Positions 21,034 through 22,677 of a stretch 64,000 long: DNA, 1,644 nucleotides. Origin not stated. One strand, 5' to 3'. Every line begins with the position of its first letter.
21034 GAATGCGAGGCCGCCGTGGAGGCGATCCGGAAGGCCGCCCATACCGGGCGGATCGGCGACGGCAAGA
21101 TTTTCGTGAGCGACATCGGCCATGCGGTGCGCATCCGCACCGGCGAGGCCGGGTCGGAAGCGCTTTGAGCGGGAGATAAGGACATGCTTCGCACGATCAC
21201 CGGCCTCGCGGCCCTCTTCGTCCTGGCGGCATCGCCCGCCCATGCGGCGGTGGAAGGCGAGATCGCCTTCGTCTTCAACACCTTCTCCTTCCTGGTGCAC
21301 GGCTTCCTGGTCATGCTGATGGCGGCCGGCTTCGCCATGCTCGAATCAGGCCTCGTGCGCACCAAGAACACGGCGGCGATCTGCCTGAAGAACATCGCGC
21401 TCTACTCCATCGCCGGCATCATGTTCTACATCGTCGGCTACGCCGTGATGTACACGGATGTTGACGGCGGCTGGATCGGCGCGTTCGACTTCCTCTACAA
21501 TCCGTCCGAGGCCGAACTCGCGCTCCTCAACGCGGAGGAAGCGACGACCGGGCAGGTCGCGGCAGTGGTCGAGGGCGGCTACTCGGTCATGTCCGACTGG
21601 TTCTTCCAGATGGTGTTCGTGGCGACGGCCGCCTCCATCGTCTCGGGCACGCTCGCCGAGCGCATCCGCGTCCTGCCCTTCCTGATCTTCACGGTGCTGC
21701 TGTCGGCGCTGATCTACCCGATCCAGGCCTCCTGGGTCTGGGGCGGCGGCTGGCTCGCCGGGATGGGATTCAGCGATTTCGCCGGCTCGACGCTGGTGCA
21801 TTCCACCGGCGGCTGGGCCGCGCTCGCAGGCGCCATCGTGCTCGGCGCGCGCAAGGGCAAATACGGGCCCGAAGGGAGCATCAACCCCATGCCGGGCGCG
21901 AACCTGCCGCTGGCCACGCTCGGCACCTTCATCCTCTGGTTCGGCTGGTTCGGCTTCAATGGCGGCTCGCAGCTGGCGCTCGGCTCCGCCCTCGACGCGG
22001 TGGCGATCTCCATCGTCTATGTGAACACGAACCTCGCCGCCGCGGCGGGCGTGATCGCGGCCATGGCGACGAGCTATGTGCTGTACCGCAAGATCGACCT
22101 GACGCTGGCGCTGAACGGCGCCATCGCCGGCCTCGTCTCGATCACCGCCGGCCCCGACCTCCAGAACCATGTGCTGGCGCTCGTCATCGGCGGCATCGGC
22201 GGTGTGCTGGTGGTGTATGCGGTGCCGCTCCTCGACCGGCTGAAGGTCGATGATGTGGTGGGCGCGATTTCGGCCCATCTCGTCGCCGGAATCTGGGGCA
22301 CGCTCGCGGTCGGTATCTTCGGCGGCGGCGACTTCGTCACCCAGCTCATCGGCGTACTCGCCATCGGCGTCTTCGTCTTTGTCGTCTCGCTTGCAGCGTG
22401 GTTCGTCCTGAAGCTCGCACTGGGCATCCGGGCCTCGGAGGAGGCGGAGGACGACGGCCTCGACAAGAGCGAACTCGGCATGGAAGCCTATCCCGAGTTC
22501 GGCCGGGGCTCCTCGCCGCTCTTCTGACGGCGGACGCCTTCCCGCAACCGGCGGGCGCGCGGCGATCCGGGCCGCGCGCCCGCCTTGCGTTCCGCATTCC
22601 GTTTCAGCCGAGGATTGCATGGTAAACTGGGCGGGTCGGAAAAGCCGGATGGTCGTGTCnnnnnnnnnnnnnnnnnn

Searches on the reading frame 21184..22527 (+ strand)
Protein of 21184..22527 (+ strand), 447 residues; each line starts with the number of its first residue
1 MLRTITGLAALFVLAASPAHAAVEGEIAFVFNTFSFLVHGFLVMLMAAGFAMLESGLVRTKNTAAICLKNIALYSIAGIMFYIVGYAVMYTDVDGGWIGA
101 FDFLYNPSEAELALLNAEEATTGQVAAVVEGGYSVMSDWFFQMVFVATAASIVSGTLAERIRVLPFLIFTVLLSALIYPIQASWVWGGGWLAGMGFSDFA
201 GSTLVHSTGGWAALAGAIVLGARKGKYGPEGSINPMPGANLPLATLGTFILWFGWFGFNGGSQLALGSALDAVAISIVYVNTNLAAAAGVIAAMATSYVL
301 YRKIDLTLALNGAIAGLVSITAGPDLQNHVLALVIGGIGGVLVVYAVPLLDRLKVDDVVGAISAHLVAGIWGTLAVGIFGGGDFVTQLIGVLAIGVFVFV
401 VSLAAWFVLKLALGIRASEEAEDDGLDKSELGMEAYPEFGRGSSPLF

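Call 66: search_protein_families(library=pfam, proteins=[window:21184-22527:+], max_evalue=0.00001)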
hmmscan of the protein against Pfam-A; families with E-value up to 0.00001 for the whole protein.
window:21184-22527:+ (447 aa): 1 family
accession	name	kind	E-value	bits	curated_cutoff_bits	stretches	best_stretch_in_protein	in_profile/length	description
PF00909.26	Ammonium_transp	-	1.2e-100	337.5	23.2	1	36-436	3-399/399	Ammonium Transporter Family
